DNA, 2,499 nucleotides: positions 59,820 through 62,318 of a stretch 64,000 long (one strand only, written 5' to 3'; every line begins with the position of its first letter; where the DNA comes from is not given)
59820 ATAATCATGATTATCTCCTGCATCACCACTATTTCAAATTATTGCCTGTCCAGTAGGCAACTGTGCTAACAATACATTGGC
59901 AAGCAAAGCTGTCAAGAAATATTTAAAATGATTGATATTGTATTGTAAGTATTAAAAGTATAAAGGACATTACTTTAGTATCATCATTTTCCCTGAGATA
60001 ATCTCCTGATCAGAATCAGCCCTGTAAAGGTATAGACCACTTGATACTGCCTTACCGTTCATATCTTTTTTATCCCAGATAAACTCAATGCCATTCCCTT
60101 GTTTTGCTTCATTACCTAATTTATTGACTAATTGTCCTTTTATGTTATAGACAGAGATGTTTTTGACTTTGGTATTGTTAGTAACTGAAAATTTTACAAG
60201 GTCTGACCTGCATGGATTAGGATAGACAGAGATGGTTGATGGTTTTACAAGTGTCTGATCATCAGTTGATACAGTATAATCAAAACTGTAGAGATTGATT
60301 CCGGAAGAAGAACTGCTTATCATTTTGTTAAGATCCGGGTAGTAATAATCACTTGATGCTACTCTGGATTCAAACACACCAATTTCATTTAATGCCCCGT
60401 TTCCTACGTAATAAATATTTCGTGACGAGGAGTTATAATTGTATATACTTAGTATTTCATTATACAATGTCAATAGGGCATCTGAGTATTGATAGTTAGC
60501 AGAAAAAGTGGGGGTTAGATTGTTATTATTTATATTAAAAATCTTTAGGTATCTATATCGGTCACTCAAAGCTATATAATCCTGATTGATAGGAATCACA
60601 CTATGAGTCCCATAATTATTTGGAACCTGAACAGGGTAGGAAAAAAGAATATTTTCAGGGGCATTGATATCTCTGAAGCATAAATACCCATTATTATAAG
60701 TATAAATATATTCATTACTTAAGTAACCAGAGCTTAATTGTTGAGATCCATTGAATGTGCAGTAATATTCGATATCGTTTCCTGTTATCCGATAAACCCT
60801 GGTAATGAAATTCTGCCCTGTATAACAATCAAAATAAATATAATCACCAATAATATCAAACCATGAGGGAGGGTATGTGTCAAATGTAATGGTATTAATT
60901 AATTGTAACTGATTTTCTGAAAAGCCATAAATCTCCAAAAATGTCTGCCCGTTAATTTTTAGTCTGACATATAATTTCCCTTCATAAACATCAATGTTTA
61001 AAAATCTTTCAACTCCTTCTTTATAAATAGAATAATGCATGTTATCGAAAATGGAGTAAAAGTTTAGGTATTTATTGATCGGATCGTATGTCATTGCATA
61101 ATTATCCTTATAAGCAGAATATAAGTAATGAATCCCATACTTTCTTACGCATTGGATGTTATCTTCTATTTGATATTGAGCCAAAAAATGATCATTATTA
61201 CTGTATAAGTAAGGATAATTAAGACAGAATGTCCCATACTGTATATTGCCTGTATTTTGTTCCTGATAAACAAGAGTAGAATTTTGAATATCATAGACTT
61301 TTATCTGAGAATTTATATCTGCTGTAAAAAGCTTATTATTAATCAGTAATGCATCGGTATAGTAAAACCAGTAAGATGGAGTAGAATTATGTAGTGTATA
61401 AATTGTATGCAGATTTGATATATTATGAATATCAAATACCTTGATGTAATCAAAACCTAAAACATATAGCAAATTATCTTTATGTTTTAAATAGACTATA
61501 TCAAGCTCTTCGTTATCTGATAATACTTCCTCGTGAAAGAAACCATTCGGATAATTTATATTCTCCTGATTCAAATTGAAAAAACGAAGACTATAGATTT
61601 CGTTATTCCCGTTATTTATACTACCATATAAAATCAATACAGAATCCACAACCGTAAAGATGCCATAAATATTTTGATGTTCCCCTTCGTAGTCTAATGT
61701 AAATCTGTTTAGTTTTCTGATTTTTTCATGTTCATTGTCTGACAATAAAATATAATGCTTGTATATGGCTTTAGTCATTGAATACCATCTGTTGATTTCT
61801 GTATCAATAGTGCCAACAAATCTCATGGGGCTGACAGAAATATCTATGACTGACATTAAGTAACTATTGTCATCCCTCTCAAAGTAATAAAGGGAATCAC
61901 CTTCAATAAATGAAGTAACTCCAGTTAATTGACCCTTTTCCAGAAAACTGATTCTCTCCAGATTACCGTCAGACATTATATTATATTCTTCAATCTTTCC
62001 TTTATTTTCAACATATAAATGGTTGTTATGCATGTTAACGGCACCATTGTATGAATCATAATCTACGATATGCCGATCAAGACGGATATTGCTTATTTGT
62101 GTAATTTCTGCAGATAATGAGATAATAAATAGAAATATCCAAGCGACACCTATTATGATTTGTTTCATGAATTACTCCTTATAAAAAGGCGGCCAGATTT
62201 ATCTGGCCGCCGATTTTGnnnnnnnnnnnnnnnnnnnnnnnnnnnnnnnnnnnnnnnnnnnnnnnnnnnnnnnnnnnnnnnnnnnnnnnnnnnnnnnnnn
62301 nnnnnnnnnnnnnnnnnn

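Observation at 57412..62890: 2545-bp tandem cassette duplication with mosaic near-identity confined to the 3' ends (gene-conversion signature)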

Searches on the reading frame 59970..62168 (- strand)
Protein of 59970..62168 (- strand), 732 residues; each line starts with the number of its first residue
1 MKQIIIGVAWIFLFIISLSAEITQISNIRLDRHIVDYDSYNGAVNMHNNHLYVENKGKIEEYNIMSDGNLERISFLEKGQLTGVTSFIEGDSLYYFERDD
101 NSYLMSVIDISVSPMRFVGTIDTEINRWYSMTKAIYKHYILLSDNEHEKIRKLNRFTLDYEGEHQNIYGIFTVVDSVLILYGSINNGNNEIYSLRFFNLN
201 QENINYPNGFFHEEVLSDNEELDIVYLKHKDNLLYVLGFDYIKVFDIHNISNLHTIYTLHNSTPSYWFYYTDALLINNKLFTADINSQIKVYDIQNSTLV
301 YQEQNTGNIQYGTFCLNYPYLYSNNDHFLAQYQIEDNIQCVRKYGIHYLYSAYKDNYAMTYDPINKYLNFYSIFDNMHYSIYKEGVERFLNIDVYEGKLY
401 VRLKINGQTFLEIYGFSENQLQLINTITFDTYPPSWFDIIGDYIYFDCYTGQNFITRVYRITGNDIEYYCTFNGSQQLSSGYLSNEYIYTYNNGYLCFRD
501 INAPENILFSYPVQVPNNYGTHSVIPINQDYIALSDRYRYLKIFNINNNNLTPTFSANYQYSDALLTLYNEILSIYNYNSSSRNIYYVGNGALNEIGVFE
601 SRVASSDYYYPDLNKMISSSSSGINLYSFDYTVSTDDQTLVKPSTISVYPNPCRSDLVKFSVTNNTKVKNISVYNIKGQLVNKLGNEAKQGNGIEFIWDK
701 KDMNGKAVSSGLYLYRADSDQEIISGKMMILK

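Call 5: search_protein_families(library=pfam, proteins=[window:59970-62168:-], max_evalue=1)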
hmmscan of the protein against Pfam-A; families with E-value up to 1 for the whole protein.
window:59970-62168:- (732 aa): 3 families
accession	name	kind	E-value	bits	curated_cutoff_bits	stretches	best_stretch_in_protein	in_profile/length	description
PF18962.6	Por_Secre_tail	-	1.8e-08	35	27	1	648-730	1-75/75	Secretion system C-terminal sorting domain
PF13860.13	FlgD_ig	-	0.00026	21.4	27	1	658-719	14-75/79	FlgD Ig-like domain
PF00027.35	cNMP_binding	-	0.088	13.2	27.5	1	48-91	17-60/89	Cyclic nucleotide-binding domain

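Call 6: search_protein_families(library=ncbifam, proteins=[window:59970-62168:-], max_evalue=1)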
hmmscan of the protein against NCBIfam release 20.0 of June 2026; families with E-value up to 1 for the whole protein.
window:59970-62168:- (732 aa): 3 families
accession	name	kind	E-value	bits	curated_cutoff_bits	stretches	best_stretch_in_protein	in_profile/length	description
TIGR04183.1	Por_Secre_tail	domain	3e-09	36.7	23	1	648-730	1-71/72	T9SS type A sorting domain-containing protein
NF005176.1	PRK06655.1-1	equivalog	0.00038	20.4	230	1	657-719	87-149/197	flagellar hook assembly protein FlgD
NF009277.0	PRK12634.1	equivalog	0.0033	17.6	333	1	667-717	122-172/221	flagellar basal body rod modification protein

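Call 15: find_homologous_proteins(query=window:59970-62168:-, max_evalue=0.00001)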
Query window:59970-62168:- (732 aa): 6 proteins with E <= 0.00001 among 7229 candidates.
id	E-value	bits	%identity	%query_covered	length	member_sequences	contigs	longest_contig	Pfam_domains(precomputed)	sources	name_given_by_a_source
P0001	0.0e+0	1543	94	100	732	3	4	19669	PF18962.8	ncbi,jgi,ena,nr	ncbi:MAG TPA: T9SS type A sorting domain-containing protein [Candidatus Cloacimonadota bacterium]|nr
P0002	0.0e+0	1292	87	93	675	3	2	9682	-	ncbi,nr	ncbi:MAG: hypothetical protein RBS16_10115, partial [Candidatus Cloacimonadales bacterium]|nr:hypoth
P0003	7.0e-133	463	37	100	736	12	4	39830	PF18962.8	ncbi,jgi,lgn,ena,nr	ncbi:MAG TPA: T9SS type A sorting domain-containing protein [Candidatus Cloacimonadota bacterium]|nr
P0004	2.1e-115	405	36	100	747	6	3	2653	PF18962.8,PF13860.13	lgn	-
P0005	6.0e-48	182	28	98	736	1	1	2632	PF18962.8,PF13860.13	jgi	-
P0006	7.3e-7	46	36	14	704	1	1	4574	PF18962.8,PF07581.18,PF13860.13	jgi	-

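Call 16: find_encoding_contigs(protein=P0001, flank=8000, max_places=6)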
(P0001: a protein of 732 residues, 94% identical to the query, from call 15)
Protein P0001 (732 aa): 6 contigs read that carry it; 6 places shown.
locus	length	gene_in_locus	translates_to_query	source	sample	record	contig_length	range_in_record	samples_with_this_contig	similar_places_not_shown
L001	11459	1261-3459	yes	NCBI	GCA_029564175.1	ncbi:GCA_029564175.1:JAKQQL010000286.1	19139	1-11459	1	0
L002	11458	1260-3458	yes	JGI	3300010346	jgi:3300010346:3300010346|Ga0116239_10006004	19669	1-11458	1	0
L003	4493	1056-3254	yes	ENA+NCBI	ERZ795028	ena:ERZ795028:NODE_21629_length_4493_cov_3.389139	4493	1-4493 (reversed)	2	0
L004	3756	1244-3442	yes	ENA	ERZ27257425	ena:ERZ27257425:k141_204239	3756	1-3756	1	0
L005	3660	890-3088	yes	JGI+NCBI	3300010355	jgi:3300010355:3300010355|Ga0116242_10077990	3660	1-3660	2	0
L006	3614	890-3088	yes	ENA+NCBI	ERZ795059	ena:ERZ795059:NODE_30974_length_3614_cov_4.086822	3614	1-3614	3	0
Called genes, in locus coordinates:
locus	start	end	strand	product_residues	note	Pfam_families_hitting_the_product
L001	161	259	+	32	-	-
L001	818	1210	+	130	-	-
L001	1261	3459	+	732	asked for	PF18962:Por_Secre_tail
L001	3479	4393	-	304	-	PF13495:Phage_int_SAM_4, PF02899:Phage_int_SAM_1, PF00589:Phage_integrase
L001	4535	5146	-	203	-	PF00478:IMPDH, PF01070:FMN_dh, PF03060:NMO (weak)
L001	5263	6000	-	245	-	PF00478:IMPDH, PF00571:CBS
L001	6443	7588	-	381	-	PF02771:Acyl-CoA_dh_N, PF02770:Acyl-CoA_dh_M, PF00441:Acyl-CoA_dh_1, PF22924:ACOX_C_alpha1 (weak), PF08028:Acyl-CoA_dh_2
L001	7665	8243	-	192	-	PF01467:CTP_transf_like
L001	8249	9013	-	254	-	PF07719:TPR_2 (faint), PF13424:TPR_12 (faint), PF13428:TPR_14 (faint), PF13525:YfiO, PF00515:TPR_1 (faint), PF13174:TPR_6 (faint), PF13432:TPR_16 (faint)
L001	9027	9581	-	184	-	-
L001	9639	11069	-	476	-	PF02127:Peptidase_M18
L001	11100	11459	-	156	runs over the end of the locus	PF03449:GreA_GreB_N, PF01272:GreA_GreB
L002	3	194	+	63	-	?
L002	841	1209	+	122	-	-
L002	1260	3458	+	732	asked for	PF18962:Por_Secre_tail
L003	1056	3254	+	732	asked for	PF18962:Por_Secre_tail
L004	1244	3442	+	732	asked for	PF18962:Por_Secre_tail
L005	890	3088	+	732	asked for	PF18962:Por_Secre_tail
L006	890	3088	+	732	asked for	PF18962:Por_Secre_tail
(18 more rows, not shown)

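Call 17: find_encoding_contigs(protein=P0003, flank=8000, max_places=6)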
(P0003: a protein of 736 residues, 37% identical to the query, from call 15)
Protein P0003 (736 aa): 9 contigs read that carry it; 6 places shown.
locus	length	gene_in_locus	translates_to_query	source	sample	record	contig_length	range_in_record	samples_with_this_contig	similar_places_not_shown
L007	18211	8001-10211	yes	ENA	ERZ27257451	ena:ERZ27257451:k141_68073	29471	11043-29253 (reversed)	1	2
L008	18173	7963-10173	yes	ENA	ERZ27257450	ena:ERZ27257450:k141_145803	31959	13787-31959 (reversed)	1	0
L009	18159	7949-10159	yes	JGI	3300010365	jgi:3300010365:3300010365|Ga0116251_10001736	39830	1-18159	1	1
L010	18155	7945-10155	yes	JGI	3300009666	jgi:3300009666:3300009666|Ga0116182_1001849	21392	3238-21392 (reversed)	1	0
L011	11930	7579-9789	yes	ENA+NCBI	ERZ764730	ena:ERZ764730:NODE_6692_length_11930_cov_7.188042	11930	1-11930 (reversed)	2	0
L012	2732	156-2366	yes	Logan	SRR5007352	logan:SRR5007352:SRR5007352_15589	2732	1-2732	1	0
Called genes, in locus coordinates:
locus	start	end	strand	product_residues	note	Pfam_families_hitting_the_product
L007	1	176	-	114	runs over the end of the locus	PF01609:DDE_Tnp_1, PF13359:DDE_Tnp_4 (weak)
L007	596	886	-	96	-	-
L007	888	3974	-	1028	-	PF00873:ACR_tran, PF03176:MMPL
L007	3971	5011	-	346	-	PF00364:Biotin_lipoyl (faint), PF25917:BSH_RND (weak), PF25973:BSH_CzcB (weak), PF25919:BSH_CusB (faint), PF25990:Beta-barrel_YknX (faint), PF25944:Beta-barrel_RND (weak), PF25954:Beta-barrel_RND_2, PF25989:YknX_C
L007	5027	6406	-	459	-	PF02321:OEP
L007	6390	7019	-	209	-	PF00440:TetR_N, PF08359:TetR_C_4, PF17932:TetR_C_24 (weak)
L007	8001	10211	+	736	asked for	PF18962:Por_Secre_tail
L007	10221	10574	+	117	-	-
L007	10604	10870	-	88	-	-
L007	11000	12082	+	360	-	PF00266:Aminotran_5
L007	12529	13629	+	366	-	PF03977:OAD_beta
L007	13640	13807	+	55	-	-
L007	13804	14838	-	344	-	PF01244:Peptidase_M19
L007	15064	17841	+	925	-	PF12705:PDDEXK_1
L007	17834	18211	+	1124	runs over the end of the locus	PF00580:UvrD-helicase, PF13245:AAA_19 (faint), PF13361:UvrD_C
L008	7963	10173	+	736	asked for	PF18962:Por_Secre_tail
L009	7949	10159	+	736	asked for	PF18962:Por_Secre_tail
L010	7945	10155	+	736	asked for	PF18962:Por_Secre_tail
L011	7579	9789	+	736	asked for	PF18962:Por_Secre_tail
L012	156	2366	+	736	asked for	PF18962:Por_Secre_tail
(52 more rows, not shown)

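Call 18: find_encoding_contigs(protein=P0002, flank=8000, max_places=6)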
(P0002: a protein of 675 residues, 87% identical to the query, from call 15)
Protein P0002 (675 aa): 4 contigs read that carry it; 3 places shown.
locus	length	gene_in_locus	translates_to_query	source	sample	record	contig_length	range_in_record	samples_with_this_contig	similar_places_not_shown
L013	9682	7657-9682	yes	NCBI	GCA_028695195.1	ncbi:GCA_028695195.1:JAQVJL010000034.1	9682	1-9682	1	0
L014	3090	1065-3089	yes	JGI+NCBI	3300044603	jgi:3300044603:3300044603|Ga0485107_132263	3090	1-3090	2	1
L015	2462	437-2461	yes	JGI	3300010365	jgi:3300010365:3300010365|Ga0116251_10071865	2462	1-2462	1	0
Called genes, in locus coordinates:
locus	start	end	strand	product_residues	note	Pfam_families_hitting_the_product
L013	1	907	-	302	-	PF03787:RAMPs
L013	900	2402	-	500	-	PF03787:RAMPs (weak)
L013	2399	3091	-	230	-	PF03787:RAMPs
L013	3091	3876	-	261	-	PF22335:Cas10-Cmr2_palm2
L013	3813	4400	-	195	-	PF13424:TPR_12 (faint), PF13428:TPR_14 (faint), PF13371:TPR_9 (weak), PF00515:TPR_1 (weak), PF07719:TPR_2 (weak), PF13181:TPR_8 (weak), PF13432:TPR_16 (weak), PF14559:TPR_19 (weak), +4 more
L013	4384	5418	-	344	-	PF01207:Dus, PF01180:DHO_dh (faint)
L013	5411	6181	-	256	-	PF22435:MRM3-like_sub_bind, PF08032:SpoU_sub_bind, PF00588:SpoU_methylase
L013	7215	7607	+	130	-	-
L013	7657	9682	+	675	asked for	?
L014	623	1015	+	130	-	-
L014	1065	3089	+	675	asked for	?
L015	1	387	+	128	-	?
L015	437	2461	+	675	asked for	?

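Call 40: predict_structure(alignment_id=A1)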
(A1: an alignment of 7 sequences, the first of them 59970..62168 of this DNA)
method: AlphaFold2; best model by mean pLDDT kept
length: 732 residues; sequences in the alignment: 7
mean_pLDDT: 78.4   pTM: 0.72
mean pLDDT of the five models: 78.4, 73.2, 72.3, 71.6, 69.3
residues with pLDDT >= 90: 130; 70-90: 442; 50-70: 126; < 50: 34
segments of 3 or more residues with pLDDT < 50: 1-3, 14-19, 634-652
pLDDT, mean of each block of 10 residues (from residue 1): 59 51 66 78 90 87 93 82 81 87 89 86 82 80 72 84 68 67 62 75 54 74 73 86 86 85 73 92 88 92 76 89 87 88 81 86 86 89 86 90 91 92 91 84 87 86 89 74 64 82 86 65 72 76 79 80 68 78 79 78 77 81 78 42 36 66 79 78 82 79 81 78 69 54
secondary structure, 60 per line:
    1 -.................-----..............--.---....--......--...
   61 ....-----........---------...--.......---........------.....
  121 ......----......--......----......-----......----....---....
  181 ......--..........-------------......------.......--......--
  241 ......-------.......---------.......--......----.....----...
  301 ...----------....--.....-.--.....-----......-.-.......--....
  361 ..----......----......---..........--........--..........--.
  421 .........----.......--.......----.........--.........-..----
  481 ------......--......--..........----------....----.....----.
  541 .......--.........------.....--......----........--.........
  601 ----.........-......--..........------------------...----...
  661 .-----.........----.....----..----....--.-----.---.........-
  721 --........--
elements in order (helices of 4 or more, strands of 3 or more residues): H2-18 E24-37 E44-47 E50-55 E58-64 E70-77 E87-89 E92-98 E102-109 E116-126 E131-136 E139-144 E149-154 E160-165 E170-173 E177-186 E189-198 E212-217 E224-230 E233-238 E241-246 E254-260 E270-276 E279-284 E289-293 E298-303 E314-317 E320-324 E329-333 E339-344 E351-354 E357-362 E367-372 E377-382 E386-395 E398-405 E408-417 E420-429 E434-440 E443-449 E454-462 E465-473 E487-492 E495-500 E503-512 E523-526 E531-535 E540-547 E550-558 E565-569 E572-577 E582-589 E592-600 E605-610 E615-620 E623-632 E651-653 E658-661 E667-675 E680-684 E695-698 E711-719 E723-730
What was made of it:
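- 59970..62168 (-): Gene B: 732-aa T9SS type A cargo protein, paralogue of A, with a predicted tandem beta-propeller body. AF2 gave pLDDT 78.4 and pTM 0.72 (call 40).
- On T9SS type A cargo protein: AF2 predicts a helix at residues 2-18 (call 40).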

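Call 41: search_protein_representatives(alignment_id=A1)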
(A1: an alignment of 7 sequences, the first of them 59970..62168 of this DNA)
Query: 7 sequences, 731 profile positions. Proteins with E-value up to 0.001 (for the whole library): 231052; up to 1e-10: 57647; up to 1e-30: 128. The best 150 are listed.
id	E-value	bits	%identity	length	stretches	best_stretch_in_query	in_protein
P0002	0.0e+00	1084.4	-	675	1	1-677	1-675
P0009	5.5e-200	682.8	-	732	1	1-731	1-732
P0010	9.6e-164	563.0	-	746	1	2-731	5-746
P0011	2.5e-146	505.4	-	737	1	1-731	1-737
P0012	1.1e-129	450.4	-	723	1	1-731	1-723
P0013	2.0e-129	449.6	-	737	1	1-731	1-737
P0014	2.6e-126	439.3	-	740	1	1-731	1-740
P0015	6.0e-124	431.5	-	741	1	1-731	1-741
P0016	3.8e-119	415.6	-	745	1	1-731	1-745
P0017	5.4e-119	415.1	-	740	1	1-731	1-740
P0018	5.6e-117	408.4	-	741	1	1-731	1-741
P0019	9.0e-111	387.9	-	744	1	1-731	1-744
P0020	9.7e-111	387.8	-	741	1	1-731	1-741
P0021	6.9e-110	385.0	-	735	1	1-731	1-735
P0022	5.1e-108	378.8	-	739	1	1-731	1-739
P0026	1.7e-102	360.5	-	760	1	1-731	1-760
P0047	3.1e-87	310.1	-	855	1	21-731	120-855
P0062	1.1e-81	291.7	-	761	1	1-731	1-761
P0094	1.5e-53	198.7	-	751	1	1-731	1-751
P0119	1.0e-39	153.0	-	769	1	1-731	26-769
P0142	3.8e-29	118.0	-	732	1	1-731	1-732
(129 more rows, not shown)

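Call 44: fold_search(model_id=the predicted structure, library=pdb)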
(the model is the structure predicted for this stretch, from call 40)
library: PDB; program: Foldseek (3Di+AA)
matches with E <= 10: 1901; with E <= 0.001: 1561
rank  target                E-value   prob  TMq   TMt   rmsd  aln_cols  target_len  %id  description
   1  7mq8_LT               2.3e-17  1.00  0.54  0.47   6.9       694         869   11  Cryo-EM structure of the human SSU processome, state pre-A1 (released 2021-09-22)
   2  9e78_0L               3.1e-17  1.00  0.49  0.55   8.8       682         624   10  48-nm repeat of the Leishmania tarentolae doublet microtubule (released 2025-03-12)
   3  7mqa_LT               4.2e-17  1.00  0.54  0.47   6.8       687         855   11  Cryo-EM structure of the human SSU processome, state post-A1 (released 2021-09-22)
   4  9n77_LT               9.5e-17  1.00  0.51  0.44   7.4       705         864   10  SSU processome maturation and disassembly, State K (released 2025-11-05)
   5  9n73_LR               1.8e-16  1.00  0.44  0.41  10.1       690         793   10  SSU processome maturation and disassembly, State G (released 2025-10-29)
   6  4nsx                  2.1e-16  1.00  0.49  0.54   8.3       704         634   10  Crystal Structure of the Utp21 tandem WD Domain (released 2014-02-19)
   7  7mqa_LQ               3.1e-16  1.00  0.56  0.50   7.1       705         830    9  Cryo-EM structure of the human SSU processome, state post-A1 (released 2021-09-22)
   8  7mq8_LQ               5.8e-16  1.00  0.55  0.50   7.0       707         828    9  Cryo-EM structure of the human SSU processome, state pre-A1 (released 2021-09-22)
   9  7mq8_LR               6.3e-16  1.00  0.42  0.41   9.7       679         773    9  Cryo-EM structure of the human SSU processome, state pre-A1 (released 2021-09-22)
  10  6u42_5L               7.2e-16  1.00  0.48  0.54   8.6       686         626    9  Natively decorated ciliary doublet microtubule (released 2019-11-13)
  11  9n73_LT               7.6e-16  1.00  0.52  0.45   7.5       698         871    9  SSU processome maturation and disassembly, State G (released 2025-10-29)
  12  9e2g_2C               8.6e-16  1.00  0.51  0.57   8.5       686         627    9  Cryo-EM structure of 48 nm repeat of microtubule doublet from T. brucei flagellum (released 2025-03-12)
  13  8snb_4B               1.0e-15  1.00  0.50  0.57   8.2       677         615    9  atomic model of sea urchin sperm doublet microtubule (48-nm periodicity) (released 2023-06-28)
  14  8g2z_0U               1.2e-15  1.00  0.52  0.61   7.8       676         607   10  48-nm doublet microtubule from Tetrahymena thermophila strain CU428 (released 2023-06-14)
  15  6zqa_UM               1.3e-15  1.00  0.45  0.44   9.9       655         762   10  Cryo-EM structure of the 90S pre-ribosome from Saccharomyces cerevisiae, state A (Poly-Ala) (released 2020-09-23)
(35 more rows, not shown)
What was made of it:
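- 59970..62168 (-): Foldseek top hits are tandem WD propellers at E ~1e-17 (call 44).
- Closest known: LVIVD-repeat beta-propeller proteins. Same: The AF2 model of B is an all-beta tandem propeller (calls 40, 44).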
